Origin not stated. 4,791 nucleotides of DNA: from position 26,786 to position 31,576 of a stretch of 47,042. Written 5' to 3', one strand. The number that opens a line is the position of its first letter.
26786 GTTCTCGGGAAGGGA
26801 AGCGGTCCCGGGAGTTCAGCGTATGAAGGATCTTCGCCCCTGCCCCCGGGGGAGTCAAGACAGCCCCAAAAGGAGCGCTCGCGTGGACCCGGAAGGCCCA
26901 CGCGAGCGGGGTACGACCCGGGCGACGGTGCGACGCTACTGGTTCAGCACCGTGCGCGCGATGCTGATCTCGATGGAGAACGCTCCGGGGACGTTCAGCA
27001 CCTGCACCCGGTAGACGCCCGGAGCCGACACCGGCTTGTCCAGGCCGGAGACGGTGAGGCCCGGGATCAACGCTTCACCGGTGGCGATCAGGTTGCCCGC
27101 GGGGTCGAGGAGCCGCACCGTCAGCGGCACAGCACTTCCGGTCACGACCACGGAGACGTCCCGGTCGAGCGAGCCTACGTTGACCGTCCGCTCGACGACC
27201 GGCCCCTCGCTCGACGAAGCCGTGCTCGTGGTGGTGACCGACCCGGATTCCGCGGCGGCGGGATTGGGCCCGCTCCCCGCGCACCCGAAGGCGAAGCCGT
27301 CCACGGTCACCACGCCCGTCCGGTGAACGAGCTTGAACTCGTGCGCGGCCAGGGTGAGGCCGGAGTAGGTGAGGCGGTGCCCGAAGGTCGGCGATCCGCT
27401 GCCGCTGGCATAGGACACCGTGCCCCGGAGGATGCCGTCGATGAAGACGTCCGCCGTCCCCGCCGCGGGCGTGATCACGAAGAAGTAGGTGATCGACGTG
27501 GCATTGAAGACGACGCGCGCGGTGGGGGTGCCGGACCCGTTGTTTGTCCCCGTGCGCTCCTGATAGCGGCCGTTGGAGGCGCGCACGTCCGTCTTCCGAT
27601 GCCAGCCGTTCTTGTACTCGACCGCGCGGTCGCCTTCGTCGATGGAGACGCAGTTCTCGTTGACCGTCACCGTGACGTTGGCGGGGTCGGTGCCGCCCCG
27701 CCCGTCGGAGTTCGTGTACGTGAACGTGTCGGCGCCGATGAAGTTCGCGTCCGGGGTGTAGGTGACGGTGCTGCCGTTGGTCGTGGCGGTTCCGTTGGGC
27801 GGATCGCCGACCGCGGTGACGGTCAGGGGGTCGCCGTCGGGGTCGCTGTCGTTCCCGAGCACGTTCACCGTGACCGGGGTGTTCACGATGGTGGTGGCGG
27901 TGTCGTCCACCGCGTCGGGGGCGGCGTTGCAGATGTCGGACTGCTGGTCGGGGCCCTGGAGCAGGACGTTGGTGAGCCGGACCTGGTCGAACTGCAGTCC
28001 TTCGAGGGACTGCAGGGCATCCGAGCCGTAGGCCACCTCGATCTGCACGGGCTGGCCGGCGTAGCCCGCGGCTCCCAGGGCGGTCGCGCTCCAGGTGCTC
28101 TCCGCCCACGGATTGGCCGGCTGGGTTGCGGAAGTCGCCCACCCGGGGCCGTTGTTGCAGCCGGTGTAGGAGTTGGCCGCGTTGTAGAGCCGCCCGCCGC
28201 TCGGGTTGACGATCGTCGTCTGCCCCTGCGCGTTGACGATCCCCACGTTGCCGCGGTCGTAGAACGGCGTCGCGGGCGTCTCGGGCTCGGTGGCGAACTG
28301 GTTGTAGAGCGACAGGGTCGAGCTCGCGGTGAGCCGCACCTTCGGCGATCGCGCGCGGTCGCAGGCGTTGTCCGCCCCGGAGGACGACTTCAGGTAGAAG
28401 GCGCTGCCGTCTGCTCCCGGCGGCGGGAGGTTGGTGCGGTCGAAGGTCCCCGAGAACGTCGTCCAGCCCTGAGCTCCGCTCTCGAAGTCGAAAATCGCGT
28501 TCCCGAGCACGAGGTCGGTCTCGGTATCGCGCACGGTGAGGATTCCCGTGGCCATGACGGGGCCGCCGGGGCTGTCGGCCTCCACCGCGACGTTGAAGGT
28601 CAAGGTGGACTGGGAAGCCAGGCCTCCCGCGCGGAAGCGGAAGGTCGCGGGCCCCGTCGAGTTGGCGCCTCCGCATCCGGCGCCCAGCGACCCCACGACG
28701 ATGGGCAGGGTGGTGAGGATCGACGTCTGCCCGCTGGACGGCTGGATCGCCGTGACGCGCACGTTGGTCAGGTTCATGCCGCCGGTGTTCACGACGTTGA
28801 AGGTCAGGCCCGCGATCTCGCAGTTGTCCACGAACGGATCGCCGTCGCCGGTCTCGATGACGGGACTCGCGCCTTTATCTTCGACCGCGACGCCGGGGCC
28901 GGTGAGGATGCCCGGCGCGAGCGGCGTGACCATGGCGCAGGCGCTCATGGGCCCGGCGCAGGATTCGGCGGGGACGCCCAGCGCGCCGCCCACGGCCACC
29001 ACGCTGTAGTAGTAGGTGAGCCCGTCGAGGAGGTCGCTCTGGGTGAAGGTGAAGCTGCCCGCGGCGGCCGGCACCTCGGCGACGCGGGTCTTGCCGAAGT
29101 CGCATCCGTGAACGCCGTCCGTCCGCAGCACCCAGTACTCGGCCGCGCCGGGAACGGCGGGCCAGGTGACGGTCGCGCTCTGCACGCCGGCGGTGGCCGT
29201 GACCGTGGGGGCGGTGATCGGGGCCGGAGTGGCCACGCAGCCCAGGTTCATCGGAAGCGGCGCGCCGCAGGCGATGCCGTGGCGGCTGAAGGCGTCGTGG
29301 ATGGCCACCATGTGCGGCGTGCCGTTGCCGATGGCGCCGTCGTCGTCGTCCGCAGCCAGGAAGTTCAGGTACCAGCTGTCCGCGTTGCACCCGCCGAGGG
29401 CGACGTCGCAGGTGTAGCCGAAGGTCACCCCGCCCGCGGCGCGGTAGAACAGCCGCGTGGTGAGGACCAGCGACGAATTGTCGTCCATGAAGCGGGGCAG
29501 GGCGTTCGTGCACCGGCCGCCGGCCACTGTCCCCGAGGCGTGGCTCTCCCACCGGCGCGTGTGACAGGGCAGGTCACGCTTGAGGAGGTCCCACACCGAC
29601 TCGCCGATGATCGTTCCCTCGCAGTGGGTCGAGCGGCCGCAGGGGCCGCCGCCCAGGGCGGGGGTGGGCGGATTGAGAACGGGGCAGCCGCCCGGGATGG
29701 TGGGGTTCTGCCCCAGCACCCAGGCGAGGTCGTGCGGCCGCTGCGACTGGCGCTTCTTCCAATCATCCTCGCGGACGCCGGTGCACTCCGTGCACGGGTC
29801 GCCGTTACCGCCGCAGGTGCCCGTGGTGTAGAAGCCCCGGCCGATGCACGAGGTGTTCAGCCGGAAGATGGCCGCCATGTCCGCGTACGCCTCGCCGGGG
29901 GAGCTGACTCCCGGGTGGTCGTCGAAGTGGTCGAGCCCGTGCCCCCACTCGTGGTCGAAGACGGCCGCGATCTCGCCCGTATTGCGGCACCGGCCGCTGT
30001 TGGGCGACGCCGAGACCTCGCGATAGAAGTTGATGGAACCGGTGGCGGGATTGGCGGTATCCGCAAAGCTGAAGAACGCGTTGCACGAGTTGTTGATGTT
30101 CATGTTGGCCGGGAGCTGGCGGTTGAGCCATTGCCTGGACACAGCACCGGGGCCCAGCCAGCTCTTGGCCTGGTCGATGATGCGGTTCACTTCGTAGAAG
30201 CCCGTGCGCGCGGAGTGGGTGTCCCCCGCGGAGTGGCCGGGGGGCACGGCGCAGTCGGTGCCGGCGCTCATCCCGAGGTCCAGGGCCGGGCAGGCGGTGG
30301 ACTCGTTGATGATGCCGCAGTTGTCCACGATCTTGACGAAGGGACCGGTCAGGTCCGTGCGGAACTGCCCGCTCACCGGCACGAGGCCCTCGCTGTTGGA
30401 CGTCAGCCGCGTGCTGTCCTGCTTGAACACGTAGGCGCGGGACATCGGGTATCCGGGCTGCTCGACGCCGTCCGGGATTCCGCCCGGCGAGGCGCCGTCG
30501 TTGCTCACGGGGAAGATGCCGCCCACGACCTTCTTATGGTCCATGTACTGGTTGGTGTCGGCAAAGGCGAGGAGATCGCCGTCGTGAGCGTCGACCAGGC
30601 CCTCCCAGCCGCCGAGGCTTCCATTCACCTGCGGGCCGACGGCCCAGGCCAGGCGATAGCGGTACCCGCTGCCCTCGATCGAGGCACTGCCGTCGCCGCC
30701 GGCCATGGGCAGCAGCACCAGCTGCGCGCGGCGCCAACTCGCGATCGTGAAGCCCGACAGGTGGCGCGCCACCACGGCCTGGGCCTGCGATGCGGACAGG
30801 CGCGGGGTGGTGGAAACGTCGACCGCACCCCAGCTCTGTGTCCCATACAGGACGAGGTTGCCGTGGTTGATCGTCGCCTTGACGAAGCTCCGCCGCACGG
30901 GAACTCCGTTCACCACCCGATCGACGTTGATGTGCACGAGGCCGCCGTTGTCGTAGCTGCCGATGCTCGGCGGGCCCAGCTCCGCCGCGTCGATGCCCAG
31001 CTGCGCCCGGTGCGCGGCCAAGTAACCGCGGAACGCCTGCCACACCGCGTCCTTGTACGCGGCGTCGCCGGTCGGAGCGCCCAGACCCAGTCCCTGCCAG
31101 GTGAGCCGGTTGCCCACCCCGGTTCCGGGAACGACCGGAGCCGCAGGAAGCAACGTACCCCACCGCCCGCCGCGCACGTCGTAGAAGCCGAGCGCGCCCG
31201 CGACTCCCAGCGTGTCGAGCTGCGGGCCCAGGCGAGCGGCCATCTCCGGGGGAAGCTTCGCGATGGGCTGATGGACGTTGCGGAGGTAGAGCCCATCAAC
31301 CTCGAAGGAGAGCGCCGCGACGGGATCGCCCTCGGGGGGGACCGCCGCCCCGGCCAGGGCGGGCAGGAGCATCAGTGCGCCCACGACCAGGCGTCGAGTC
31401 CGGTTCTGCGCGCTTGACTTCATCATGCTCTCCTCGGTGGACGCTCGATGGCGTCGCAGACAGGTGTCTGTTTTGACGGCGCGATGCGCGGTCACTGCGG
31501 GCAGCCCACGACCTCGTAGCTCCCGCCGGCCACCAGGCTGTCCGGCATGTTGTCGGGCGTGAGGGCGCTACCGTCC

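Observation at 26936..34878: Tandem paralogous giant secreted HEWGH metalloproteases with swapped C-terminal modules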

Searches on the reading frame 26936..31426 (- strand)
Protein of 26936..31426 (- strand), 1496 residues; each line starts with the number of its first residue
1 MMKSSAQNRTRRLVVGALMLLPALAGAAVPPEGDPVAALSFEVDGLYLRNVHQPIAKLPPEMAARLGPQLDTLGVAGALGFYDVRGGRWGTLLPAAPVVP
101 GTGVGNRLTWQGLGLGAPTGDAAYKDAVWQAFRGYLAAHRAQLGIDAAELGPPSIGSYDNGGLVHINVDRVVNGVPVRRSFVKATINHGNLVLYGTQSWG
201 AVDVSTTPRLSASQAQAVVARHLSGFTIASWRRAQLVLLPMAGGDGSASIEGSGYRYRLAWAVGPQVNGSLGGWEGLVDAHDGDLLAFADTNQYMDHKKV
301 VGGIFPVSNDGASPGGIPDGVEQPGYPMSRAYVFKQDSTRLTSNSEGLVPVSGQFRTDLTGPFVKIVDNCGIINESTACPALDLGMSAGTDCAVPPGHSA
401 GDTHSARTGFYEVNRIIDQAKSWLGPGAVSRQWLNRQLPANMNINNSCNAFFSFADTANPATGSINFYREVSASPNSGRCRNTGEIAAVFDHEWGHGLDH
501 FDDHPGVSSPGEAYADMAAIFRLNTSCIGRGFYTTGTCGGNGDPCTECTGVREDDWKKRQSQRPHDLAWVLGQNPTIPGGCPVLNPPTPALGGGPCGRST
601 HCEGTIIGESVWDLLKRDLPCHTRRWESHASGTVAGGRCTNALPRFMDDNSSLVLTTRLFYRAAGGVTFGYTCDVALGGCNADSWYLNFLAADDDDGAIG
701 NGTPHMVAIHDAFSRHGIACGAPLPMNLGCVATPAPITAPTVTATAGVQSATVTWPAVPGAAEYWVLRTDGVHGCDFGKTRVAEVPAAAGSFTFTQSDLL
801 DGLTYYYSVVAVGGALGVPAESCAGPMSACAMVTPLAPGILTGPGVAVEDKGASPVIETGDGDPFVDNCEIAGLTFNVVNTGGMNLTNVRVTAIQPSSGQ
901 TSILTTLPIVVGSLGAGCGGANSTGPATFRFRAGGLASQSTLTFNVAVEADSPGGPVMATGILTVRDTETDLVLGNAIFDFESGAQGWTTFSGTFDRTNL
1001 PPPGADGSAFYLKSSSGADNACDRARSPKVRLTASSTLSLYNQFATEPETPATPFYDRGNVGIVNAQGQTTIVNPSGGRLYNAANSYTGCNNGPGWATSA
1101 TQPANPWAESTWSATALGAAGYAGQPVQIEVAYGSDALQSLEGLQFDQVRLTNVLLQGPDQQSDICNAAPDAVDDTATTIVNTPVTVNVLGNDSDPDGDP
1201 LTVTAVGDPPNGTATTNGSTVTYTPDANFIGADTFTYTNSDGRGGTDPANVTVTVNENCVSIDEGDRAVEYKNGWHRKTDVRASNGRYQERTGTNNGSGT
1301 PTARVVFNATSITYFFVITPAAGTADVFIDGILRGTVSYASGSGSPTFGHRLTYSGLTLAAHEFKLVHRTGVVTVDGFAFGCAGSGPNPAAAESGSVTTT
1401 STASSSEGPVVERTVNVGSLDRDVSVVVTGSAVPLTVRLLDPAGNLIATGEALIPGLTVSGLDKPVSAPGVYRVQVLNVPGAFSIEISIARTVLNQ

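Call 4: search_protein_families(library=pfam, proteins=[window:26936-31426:-], max_evalue=0.1)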
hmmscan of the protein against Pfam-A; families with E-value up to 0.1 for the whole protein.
window:26936-31426:- (1496 aa): 4 families
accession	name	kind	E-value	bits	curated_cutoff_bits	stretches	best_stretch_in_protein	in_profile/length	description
PF17963.7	Big_9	-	6.2e-23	81.9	23.6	1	1167-1254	1-89/89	Bacterial Ig domain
PF17892.7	Cadherin_5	-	3.4e-17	62.5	26.5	1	1167-1256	2-98/98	Cadherin-like domain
PF17803.7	Cadherin_4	-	6.2e-12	46.3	25.1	1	1167-1223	11-71/71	Bacterial cadherin-like domain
PF25163.1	UBA_RNF31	-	0.011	15.8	27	1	212-238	9-35/57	E3 ubiquitin-protein ligase RNF31, UBA domain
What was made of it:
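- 27653..27931 (-): P1 Big_9/cadherin-like domain (aa 1166-1258); an insertion that most long orthologues lack. Pfam Big_9 at E 6e-23 (call 4).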

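Call 5: search_protein_families(library=ncbifam, proteins=[window:26936-31426:-], max_evalue=1)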
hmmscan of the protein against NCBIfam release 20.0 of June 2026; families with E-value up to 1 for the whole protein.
window:26936-31426:- (1496 aa): 1 family
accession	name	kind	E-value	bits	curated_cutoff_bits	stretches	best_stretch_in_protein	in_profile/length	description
NF012211.1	tand_rpt_95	domain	2.4e-17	62.7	90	1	1183-1257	6-86/98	tandem-95 repeat protein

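Call 63: list_cluster_members(proteins=[P0031, window:26939-31426:-, P0007, P0001])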
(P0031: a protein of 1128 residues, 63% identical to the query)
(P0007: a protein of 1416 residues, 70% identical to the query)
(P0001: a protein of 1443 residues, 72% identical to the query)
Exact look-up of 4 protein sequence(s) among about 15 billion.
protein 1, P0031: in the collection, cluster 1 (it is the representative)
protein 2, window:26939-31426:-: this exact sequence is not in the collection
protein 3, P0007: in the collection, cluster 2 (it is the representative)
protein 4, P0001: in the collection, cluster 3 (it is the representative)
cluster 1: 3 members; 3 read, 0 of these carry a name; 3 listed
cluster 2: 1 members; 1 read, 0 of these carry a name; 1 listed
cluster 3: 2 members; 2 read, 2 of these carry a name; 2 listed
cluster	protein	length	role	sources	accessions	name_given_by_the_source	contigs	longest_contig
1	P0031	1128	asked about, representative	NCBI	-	-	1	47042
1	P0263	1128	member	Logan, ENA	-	-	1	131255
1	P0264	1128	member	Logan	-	-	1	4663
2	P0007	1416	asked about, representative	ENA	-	-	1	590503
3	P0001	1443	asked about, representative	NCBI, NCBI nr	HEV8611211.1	MAG TPA: CARDB domain-containing protein [Thermoanaerobaculia bacterium] | CARDB domain-containing protein [Thermoanaerobaculia bacterium]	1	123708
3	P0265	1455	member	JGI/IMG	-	hypothetical protein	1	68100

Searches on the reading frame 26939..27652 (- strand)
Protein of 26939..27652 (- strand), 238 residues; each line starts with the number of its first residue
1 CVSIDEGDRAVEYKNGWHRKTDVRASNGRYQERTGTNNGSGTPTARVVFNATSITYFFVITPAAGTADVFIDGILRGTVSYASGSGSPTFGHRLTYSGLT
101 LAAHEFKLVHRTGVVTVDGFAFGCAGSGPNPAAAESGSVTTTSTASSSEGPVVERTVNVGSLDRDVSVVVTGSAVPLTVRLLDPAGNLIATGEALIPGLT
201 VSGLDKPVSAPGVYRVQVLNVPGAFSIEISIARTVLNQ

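Call 49: search_protein_families(library=pfam, alignment_id=A5, max_evalue=10)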
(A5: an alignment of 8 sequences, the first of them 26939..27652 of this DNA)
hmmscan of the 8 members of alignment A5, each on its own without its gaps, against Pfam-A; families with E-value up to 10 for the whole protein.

A. member 1, window:26939-27652:- (238 aa): 0 families

B. families by the number of members that match (of 8 scanned): 8 families
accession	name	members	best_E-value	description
PF13385.13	Laminin_G_3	3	0.057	Concanavalin A-like lectin/glucanases superfamily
PF03422.21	CBM_6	2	0.0052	Carbohydrate binding module (family 6)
PF17829.7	GH115_C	2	0.034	Glycosyl hydrolase family 115 C-terminal domain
PF25275.1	Golvesin_C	1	0.0067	Golvesin C-terminal domain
PF20009.4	GEVED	1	0.033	GEVED domain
PF15536.11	Ntox3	1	0.12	Bacterial toxin 3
PF14743.12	DNA_ligase_OB_2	1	0.12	DNA ligase OB-like domain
PF24107.1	DUF7382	1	0.34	Domain of unknown function (DUF7382)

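Call 50: search_solved_structures(query=A5, max_evalue=10)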
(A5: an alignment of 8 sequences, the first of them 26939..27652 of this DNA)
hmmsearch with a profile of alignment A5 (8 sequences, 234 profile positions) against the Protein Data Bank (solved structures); distinct sequences matched with E-value up to 10: 6.
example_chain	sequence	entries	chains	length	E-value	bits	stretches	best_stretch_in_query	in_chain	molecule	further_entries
8gb3_E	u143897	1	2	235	0.03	17.4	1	69-152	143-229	Protein GrpE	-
6u7i_A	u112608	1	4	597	0.19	14.8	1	157-197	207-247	Beta-glucuronidase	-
6jz1_A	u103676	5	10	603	0.22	14.5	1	167-201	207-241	Beta-glucuronidase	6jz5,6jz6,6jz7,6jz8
6ec6_A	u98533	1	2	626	0.22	14.5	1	167-202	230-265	Beta-glucuronidase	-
5z18_A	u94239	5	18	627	0.24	14.4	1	167-201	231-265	Beta-glucuronidase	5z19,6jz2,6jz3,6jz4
7b7j_A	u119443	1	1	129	1.4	11.9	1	154-202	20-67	Secretion protein Snm4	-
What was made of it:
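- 26939..27652 (-): P1 C-terminal 238 aa: a lectin/CBM-like domain (aa 1259-1395) followed by a ~100-aa terminal domain. No PPC match (calls 49, 50).
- Tried and rejected: P1 last 238 aa. Only sub-threshold lectin/CBM-type hints, and no PPC (calls 49, 50).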
